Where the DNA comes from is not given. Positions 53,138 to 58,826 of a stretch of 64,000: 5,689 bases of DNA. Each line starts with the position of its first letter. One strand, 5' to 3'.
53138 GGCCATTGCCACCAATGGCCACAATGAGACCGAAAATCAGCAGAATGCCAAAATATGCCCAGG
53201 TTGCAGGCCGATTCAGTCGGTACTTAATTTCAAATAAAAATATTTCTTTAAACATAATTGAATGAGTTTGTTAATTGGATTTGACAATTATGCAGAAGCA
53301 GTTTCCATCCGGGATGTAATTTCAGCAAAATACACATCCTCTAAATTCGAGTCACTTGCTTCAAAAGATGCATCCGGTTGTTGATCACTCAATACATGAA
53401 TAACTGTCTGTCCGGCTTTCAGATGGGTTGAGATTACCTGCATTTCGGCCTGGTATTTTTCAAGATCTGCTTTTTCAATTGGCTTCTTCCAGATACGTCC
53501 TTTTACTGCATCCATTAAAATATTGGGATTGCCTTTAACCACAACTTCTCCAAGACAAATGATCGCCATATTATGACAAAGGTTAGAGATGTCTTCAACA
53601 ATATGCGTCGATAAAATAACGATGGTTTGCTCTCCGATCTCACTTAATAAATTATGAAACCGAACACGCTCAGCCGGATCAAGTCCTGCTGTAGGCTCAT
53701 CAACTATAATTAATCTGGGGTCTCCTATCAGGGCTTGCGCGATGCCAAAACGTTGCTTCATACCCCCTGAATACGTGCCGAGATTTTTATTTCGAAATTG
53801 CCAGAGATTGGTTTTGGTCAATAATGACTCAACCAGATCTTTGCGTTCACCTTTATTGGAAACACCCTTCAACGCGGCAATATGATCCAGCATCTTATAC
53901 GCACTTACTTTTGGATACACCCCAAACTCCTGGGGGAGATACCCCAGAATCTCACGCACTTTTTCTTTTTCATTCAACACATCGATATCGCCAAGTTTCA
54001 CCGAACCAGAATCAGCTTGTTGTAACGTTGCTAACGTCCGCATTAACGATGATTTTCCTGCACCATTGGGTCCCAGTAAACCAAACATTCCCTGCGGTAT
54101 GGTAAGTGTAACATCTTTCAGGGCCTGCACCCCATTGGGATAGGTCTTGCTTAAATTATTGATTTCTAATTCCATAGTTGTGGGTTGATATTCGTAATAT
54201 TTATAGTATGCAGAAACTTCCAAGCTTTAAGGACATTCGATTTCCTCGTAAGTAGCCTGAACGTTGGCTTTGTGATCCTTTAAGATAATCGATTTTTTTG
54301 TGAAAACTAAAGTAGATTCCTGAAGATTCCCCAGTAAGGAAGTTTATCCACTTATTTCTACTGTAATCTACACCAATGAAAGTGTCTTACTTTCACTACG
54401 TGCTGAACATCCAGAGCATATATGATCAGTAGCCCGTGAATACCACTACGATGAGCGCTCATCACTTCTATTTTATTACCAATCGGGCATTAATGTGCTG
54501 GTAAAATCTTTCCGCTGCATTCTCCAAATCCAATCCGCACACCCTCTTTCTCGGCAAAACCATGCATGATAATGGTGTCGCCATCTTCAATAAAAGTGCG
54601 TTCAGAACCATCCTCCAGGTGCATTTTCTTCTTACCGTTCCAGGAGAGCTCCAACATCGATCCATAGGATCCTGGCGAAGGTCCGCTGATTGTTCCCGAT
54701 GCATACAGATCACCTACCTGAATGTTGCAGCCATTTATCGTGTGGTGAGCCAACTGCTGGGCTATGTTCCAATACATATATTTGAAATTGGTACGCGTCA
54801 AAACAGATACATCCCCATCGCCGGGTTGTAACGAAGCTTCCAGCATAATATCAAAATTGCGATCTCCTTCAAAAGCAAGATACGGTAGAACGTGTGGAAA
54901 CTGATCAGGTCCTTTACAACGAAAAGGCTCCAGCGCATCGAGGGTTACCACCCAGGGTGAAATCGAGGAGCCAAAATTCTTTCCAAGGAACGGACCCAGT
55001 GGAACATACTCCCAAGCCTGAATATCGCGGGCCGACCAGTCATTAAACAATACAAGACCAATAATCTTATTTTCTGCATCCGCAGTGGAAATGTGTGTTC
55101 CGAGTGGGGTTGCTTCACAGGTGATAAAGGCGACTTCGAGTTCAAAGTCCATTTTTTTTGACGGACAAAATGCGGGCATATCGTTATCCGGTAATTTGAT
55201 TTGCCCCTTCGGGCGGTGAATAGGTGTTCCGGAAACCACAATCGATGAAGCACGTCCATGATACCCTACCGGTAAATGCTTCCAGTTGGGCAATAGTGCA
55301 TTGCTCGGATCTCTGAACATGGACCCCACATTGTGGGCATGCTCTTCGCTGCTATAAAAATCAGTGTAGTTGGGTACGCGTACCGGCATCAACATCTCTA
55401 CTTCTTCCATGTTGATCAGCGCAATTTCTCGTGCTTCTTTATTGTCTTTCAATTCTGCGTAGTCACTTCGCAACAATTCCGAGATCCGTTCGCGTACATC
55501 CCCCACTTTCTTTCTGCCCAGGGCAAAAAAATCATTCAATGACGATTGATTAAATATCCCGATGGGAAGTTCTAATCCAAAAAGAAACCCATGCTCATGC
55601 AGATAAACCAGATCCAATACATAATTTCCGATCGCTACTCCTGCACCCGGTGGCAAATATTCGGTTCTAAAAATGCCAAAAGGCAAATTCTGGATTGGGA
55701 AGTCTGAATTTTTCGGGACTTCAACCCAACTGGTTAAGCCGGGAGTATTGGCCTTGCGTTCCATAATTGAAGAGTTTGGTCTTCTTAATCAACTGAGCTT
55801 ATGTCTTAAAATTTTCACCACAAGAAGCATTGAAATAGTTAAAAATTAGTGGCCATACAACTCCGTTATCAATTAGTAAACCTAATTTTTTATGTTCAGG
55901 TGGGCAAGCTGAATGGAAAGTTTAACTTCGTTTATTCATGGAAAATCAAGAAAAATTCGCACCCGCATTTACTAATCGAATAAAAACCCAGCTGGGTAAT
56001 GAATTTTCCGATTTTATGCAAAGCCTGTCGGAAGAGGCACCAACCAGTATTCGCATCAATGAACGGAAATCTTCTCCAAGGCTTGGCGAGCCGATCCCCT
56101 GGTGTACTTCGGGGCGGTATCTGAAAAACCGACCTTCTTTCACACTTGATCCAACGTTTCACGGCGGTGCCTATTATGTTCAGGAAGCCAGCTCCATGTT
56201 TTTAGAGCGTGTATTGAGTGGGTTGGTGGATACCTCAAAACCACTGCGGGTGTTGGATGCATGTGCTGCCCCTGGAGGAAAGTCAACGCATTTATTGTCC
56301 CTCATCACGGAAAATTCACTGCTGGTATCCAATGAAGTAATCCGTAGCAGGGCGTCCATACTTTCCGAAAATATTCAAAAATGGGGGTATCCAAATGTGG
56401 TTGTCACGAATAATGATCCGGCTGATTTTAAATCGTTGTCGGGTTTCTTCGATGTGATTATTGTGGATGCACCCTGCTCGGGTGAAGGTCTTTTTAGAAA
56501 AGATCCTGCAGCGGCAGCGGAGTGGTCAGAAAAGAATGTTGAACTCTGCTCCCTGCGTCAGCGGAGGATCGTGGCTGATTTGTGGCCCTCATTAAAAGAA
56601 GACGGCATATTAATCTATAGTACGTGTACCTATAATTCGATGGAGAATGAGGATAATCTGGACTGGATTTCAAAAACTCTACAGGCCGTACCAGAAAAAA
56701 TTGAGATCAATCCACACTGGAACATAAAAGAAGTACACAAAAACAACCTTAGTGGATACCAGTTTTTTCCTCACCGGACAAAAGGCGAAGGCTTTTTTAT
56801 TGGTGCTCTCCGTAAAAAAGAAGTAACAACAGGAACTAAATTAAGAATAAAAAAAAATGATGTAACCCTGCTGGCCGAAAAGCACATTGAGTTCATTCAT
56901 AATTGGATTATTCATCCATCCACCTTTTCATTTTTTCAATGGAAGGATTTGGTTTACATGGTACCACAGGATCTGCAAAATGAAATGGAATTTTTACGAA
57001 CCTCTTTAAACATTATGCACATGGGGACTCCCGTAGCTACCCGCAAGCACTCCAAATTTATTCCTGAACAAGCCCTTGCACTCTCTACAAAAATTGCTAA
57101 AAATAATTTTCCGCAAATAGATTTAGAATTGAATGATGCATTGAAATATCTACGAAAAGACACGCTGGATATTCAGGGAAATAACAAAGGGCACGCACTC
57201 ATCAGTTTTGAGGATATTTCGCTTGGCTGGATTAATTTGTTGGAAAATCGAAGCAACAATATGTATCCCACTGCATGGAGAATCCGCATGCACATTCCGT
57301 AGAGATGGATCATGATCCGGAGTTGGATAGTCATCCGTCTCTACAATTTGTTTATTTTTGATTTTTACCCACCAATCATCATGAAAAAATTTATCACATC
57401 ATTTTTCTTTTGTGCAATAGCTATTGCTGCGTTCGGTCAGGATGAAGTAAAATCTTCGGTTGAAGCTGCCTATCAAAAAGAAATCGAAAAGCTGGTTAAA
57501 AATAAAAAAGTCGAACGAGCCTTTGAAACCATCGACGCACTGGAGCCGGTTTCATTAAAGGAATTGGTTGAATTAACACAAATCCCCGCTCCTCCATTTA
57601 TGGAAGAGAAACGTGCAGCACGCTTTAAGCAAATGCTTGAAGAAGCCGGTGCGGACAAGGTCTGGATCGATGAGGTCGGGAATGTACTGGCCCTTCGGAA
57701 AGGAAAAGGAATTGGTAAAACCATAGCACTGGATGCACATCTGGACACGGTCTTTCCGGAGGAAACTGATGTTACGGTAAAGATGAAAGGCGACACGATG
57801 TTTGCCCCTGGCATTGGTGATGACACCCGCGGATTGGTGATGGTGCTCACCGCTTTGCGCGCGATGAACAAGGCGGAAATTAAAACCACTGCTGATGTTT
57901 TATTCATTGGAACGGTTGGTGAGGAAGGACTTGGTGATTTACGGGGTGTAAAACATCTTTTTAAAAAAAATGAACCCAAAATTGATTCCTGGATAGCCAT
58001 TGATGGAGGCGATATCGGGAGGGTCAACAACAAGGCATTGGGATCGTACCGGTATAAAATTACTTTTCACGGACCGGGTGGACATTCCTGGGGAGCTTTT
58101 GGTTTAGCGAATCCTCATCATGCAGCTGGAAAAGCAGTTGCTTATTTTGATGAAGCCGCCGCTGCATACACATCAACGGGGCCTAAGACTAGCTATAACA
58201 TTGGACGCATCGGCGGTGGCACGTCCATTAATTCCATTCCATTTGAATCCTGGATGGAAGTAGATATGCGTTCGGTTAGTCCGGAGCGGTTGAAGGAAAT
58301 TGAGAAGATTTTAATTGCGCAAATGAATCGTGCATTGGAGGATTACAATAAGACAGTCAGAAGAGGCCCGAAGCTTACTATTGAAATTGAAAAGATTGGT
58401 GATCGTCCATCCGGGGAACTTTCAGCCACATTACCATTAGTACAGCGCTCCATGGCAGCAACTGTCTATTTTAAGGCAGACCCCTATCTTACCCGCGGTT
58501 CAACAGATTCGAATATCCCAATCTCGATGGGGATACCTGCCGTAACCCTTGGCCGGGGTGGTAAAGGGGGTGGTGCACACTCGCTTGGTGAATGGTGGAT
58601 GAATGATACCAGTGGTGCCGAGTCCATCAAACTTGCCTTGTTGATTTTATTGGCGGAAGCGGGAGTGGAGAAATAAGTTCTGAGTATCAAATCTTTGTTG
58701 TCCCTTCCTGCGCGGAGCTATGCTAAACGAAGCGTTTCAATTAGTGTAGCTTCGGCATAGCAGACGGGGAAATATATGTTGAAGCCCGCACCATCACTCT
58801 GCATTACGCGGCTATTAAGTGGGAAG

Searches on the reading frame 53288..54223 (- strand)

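Call 61: search_protein_families(library=pfam, proteins=[window:53288-54223:-], max_evalue=0.00001)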
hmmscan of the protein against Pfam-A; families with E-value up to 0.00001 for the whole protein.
window:53288-54223:- (311 aa): 2 families
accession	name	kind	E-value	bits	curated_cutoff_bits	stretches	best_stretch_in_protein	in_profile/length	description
PF00005.33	ABC_tran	-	7e-29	101.6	25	1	35-179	1-137/137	ABC transporter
PF13304.12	AAA_21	-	4.6e-12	47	27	0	47-79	2-34/304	AAA domain, putative AbiEii toxin, Type IV TA system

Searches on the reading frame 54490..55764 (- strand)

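Call 61: search_protein_families(library=pfam, proteins=[window:54490-55764:-], max_evalue=0.00001)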
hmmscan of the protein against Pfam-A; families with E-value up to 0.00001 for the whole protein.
window:54490-55764:- (424 aa): 2 families
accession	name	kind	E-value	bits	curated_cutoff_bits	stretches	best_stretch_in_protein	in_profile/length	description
PF01557.24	FAA_hydrolase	-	2.1e-33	116.2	23.9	1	133-411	3-204/214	Fumarylacetoacetate (FAA) hydrolase C-terminal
PF09298.16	FAA_hydrolase_N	-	5.2e-26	91.3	25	1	25-127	1-105/105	Fumarylacetoacetase N-terminal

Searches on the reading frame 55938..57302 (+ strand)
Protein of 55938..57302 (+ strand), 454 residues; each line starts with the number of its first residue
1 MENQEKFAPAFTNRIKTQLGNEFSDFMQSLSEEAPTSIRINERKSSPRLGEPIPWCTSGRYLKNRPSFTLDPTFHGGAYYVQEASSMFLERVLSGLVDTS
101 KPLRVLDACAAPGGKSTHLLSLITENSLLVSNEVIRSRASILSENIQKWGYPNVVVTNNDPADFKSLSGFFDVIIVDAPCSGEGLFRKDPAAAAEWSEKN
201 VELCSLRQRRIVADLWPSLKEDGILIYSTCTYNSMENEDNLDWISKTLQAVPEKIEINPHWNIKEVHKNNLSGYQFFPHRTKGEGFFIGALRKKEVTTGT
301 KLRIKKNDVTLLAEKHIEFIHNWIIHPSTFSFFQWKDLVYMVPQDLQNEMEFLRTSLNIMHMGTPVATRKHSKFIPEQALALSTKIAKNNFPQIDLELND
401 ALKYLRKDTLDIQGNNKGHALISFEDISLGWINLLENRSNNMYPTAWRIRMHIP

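Call 61: search_protein_families(library=pfam, proteins=[window:55938-57302:+], max_evalue=0.00001)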
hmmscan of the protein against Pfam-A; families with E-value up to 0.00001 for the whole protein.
window:55938-57302:+ (454 aa): 3 families
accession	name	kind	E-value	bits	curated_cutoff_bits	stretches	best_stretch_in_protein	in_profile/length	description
PF01189.24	Methyltr_RsmB-F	-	3.1e-41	141.7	27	1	104-292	11-199/199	16S rRNA methyltransferase RsmB/F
PF17125.10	Methyltr_RsmF_N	-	2.5e-20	73.1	34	1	9-84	3-86/86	N-terminal domain of 16S rRNA methyltransferase RsmF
PF13636.12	Methyltranf_PUA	-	7.5e-11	42.4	27.6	1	401-449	1-49/49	RNA-binding PUA-like domain of methyltransferase RsmF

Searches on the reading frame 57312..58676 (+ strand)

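Call 61: search_protein_families(library=pfam, proteins=[window:57312-58676:+], max_evalue=0.00001)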
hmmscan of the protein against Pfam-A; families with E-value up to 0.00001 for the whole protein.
window:57312-58676:+ (454 aa): 3 families
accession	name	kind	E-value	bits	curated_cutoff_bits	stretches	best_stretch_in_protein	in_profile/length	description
PF01546.33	Peptidase_M20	-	5.5e-17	62.8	24.6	1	139-428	1-187/206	Peptidase family M20/M25/M40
PF07687.19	M20_dimer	-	2.5e-11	43.9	21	1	244-345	5-106/107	Peptidase dimerisation domain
PF04389.22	Peptidase_M28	-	1.3e-08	35.3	21.3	1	124-232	1-94/193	Peptidase family M28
